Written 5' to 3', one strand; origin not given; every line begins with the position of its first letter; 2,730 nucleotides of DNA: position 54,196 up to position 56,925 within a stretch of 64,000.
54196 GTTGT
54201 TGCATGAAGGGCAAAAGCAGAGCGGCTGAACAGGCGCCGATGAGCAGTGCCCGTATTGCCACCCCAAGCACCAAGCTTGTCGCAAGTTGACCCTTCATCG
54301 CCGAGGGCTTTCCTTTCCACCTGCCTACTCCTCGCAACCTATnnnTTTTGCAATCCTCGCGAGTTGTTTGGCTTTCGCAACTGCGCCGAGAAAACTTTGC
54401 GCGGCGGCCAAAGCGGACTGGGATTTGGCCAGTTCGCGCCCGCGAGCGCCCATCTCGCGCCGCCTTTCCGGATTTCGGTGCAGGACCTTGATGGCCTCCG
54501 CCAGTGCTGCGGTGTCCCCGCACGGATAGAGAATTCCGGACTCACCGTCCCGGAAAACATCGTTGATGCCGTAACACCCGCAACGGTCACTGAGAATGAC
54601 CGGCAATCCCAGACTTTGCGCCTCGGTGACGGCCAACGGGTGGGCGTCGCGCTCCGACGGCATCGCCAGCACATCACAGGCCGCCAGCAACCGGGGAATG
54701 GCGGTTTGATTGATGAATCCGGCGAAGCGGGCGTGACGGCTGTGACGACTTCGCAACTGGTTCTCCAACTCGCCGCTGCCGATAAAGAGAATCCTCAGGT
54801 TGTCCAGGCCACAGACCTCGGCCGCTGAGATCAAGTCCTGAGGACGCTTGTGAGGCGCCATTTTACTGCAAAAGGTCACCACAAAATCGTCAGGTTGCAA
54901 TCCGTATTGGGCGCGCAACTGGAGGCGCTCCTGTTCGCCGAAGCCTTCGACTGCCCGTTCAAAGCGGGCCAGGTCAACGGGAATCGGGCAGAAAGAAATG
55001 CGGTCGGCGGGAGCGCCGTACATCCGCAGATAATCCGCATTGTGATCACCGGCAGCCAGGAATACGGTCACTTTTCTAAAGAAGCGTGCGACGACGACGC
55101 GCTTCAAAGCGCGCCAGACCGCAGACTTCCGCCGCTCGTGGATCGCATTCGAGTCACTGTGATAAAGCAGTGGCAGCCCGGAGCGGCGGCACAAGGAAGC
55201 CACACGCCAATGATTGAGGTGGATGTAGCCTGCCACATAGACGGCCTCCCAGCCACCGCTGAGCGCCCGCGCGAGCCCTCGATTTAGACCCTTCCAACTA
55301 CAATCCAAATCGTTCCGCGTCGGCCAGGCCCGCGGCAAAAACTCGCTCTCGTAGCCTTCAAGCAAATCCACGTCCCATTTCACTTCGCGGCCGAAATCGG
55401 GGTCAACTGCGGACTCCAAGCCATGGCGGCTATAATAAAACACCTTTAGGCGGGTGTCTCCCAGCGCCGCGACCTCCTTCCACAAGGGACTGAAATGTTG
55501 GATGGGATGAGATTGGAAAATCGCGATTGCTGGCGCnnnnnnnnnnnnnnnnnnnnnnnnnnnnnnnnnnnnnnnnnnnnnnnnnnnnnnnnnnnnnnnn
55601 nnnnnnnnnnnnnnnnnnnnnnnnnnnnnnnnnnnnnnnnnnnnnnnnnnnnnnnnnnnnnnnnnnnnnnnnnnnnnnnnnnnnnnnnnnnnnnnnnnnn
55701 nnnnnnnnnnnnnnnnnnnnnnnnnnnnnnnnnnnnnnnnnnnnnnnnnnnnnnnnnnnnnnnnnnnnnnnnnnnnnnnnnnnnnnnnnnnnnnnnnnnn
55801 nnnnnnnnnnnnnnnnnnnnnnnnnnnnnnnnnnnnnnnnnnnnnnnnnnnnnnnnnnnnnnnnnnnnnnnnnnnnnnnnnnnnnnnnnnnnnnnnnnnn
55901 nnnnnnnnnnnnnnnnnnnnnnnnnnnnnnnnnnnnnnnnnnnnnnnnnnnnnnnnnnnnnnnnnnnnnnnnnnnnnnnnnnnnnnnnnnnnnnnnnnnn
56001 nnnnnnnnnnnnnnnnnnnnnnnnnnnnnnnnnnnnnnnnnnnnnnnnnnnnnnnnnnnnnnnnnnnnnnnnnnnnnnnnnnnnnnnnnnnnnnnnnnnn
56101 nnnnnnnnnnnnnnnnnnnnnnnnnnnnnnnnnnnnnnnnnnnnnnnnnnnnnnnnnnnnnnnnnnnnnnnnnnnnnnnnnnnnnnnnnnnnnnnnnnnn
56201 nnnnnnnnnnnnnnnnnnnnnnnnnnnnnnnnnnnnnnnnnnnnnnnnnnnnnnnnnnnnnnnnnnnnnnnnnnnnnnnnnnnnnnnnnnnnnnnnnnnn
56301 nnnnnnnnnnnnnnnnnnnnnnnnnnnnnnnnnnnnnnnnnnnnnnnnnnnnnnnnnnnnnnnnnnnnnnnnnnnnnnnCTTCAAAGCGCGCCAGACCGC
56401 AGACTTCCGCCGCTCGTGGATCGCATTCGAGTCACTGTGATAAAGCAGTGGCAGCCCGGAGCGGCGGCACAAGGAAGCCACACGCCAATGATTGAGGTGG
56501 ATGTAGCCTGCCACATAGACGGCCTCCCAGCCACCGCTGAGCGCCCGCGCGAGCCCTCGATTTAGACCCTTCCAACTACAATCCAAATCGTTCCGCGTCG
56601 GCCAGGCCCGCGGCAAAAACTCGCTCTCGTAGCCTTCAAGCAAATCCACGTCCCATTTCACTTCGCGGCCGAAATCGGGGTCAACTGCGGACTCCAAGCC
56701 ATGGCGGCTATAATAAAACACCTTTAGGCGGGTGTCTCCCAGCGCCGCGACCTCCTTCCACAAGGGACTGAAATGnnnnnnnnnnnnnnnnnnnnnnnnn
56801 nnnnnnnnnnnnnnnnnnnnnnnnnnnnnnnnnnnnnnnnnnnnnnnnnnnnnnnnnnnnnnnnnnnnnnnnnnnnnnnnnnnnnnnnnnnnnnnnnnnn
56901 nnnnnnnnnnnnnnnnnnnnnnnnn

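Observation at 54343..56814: A near-perfect 1278-bp-period direct repeat fuses two complete glycosyltransferase units into one ORF, while the unit tails have diverged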

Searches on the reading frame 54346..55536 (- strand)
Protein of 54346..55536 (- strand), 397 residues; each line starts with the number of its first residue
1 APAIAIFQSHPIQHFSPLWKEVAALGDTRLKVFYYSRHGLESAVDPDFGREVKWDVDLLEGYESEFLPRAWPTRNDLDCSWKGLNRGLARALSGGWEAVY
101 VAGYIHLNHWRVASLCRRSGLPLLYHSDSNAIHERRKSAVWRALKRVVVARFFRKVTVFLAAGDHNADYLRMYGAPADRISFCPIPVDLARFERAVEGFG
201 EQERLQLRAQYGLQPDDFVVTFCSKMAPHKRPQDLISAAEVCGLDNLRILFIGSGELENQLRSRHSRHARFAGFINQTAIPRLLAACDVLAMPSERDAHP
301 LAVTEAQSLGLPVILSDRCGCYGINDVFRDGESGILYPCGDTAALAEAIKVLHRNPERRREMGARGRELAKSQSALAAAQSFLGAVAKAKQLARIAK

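Call 29: search_protein_representatives(protein=window:54346-55536:-)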
Query: 397 residues. Proteins with E-value up to 0.001 (for the whole library): 127058; up to 1e-10: 13180; up to 1e-30: 1065. The best 150 are listed.
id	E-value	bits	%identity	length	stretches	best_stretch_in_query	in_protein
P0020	2.2e-137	474.7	56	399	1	4-387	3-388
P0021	1.5e-102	360.0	46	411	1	4-385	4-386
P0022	4.1e-94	332.2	34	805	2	2-380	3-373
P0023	4.1e-91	322.4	40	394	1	4-388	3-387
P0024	3.4e-89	316.0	41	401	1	4-390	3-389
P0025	3.3e-88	312.8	52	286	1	112-391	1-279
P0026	4.8e-86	305.7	44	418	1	4-385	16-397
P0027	6.1e-86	305.3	42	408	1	3-386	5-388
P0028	4.6e-81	289.3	42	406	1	3-389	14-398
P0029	2.0e-76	274.0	42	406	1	2-379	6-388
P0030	3.1e-76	273.4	41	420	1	4-389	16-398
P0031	9.2e-76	271.8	40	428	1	2-394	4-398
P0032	1.4e-75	271.2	31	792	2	4-386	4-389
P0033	6.8e-75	268.9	42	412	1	4-386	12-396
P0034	1.7e-74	267.7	45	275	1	47-315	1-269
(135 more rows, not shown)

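Call 52: find_encoding_contigs(protein=P0020, flank=8000, max_places=3)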
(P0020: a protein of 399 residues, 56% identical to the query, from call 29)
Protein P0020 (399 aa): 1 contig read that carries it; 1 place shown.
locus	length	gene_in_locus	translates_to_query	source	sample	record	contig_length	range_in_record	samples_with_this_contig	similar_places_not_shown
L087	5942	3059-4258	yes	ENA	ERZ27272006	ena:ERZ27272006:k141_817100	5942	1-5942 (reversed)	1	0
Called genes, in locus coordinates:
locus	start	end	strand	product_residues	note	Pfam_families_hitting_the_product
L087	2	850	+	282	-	?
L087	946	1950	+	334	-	PF20330:DUF6625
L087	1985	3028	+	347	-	PF13524:Glyco_trans_1_2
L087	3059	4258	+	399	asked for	PF00534:Glycos_transf_1, PF13692:Glyco_trans_1_4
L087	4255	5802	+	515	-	-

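Call 54: search_protein_families(library=ncbifam, proteins=[window:54346-55536:-], max_evalue=0.001)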
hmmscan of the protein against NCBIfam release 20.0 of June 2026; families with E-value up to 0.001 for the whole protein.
window:54346-55536:- (397 aa): 27 families (the best 25 are shown)
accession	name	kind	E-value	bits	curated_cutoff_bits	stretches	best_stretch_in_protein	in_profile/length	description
TIGR03449.1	mycothiol_MshA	equivalog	1.2e-17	63.9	462.5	1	162-385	172-399/406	D-inositol-3-phosphate glycosyltransferase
NF053787.1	GlcN_PG_synth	equivalog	1.6e-17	63.4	480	1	108-369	94-338/361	N-acetylglucosaminyl phosphatidylglycerol synthase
TIGR03088.1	stp2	hypoth_equivalog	6.7e-17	61.6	409.05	1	156-377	137-360/374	TIGR03088 family PEP-CTERM/XrtA system glycosyltransferase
NF041876.1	EPS_EpsE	equivalog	3.8e-16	59.3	400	1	256-372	264-378/389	exopolysaccharide biosynthesis GT4 family glycosyltransferase EpsE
TIGR03999.1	thiol_BshA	equivalog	4.9e-16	58.6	273.7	1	199-373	181-356/375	N-acetyl-alpha-D-glucosaminyl L-malate synthase BshA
NF047684.1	TeichurnBiosyTuaC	equivalog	4.4e-15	55.5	550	1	181-356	188-355/391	teichuronic acid biosynthesis protein TuaC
TIGR04063.1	stp3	hypoth_equivalog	3.7e-14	52.4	442.05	1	144-374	146-379/397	TIGR04063 family PEP-CTERM/XrtA system glycosyltransferase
NF007640.0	PRK10307.1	subfamily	5.6e-12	45.3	276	1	167-373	183-390/411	WcaI family glycosyltransferase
NF038295.1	EPS_HpsP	equivalog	1.5e-11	44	550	1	202-376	192-373/388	hormogonium polysaccharide biosynthesis glycosyltransferase HpsP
TIGR04157.1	glyco_rSAM_CFB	subfamily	1.5e-10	40.7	400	1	200-345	210-356/406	TIGR04157 family glycosyltransferase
NF038298.1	EPS_HpsO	equivalog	7e-10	38.2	575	1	199-373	183-370/388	hormogonium polysaccharide biosynthesis glycosyltransferase HpsO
TIGR02149.1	glgA_Coryne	subfamily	2.4e-09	36.8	302.4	1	163-372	153-372/391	glycogen synthase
TIGR04047.1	MSMEG_0565_glyc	hypoth_equivalog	4.1e-09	36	259.85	1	269-383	259-368/373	MSMEG_0565 family glycosyltransferase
NF038229.1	Glyco4_Geo_Pelo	equivalog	5.1e-09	35.6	400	1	265-376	216-322/338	GPMC system family 4 glycosyltransferase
NF053513.1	Gtran_IagA_BgsA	equivalog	3e-06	26.5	460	1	105-353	52-297/333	LTA glycolipid anchor biosynthesis glycosyltransferase, IagA/BgsA family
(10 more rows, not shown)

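Call 55: search_solved_structures(query=window:54346-55536:-, max_evalue=0.001)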
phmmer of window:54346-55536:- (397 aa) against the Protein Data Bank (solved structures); distinct sequences matched with E-value up to 0.001: 52.
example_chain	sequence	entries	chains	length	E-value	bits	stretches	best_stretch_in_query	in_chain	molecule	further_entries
8dvz_A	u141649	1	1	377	1.4e-13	53.9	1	219-372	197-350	N, N'-diacetylbacillosaminyl-diphospho-undecaprenol alpha-1,3-N-acetylgalactosaminyltransf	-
2jjm_A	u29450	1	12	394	2.3e-13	53.2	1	201-372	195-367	GLYCOSYL TRANSFERASE, GROUP 1 FAMILY PROTEIN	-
3mbo_A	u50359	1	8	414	2.5e-13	53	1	201-372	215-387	Glycosyltransferase, group 1 family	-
8dqd_A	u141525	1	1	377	3.6e-13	52.5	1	219-372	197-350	N, N'-diacetylbacillosaminyl-diphospho-undecaprenol alpha-1,3-N-acetylgalactosaminyltransf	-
8dvw_A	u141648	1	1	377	4.4e-13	52.2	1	219-372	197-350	N, N'-diacetylbacillosaminyl-diphospho-undecaprenol alpha-1,3-N-acetylgalactosaminyltransf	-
3c4q_A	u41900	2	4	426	5.3e-10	42.1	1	164-380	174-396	Predicted glycosyltransferases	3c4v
3c48_A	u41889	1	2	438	5.6e-10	42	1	164-380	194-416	Predicted glycosyltransferases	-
3oka_A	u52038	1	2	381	2.5e-09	39.8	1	182-371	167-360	GDP-mannose-dependent alpha-(1-6)-phosphatidylinositol monomannoside mannosyltransferase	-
3okc_A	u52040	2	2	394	2.6e-09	39.8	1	182-371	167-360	GDP-mannose-dependent alpha-(1-6)-phosphatidylinositol monomannoside mannosyltransferase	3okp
5d00_A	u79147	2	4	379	6.5e-09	38.5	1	206-355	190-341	N-acetyl-alpha-D-glucosaminyl L-malate synthase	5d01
5ze7_B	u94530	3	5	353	1.6e-06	30.6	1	209-353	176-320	UDP-glucose:tetrahydrobiopterin glucosyltransferase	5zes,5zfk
5zer_A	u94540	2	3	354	1.6e-06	30.6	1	209-353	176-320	UDP-glucose:tetrahydrobiopterin glucosyltransferase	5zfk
6tvp_A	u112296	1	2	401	6.5e-06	28.6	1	167-371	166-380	Alpha-maltose-1-phosphate synthase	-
4xso_B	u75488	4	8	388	8.4e-06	28.2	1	206-371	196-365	Alr3699 protein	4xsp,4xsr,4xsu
6kih_A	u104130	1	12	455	1.1e-05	27.8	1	267-372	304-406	Tll1590 protein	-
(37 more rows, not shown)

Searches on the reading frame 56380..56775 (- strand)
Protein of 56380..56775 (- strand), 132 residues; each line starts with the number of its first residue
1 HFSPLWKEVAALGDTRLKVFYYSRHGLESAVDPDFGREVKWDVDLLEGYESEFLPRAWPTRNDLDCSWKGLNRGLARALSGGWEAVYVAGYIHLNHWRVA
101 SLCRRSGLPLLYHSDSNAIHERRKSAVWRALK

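Call 39: list_cluster_members(proteins=[window:56380-56775:-, window:55960-56364:-, window:55693-55884:-, window:55693-56364:-, window:55960-56775:-, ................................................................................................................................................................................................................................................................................, window:55693-55947:-, window:55894-56775:-, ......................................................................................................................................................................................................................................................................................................])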
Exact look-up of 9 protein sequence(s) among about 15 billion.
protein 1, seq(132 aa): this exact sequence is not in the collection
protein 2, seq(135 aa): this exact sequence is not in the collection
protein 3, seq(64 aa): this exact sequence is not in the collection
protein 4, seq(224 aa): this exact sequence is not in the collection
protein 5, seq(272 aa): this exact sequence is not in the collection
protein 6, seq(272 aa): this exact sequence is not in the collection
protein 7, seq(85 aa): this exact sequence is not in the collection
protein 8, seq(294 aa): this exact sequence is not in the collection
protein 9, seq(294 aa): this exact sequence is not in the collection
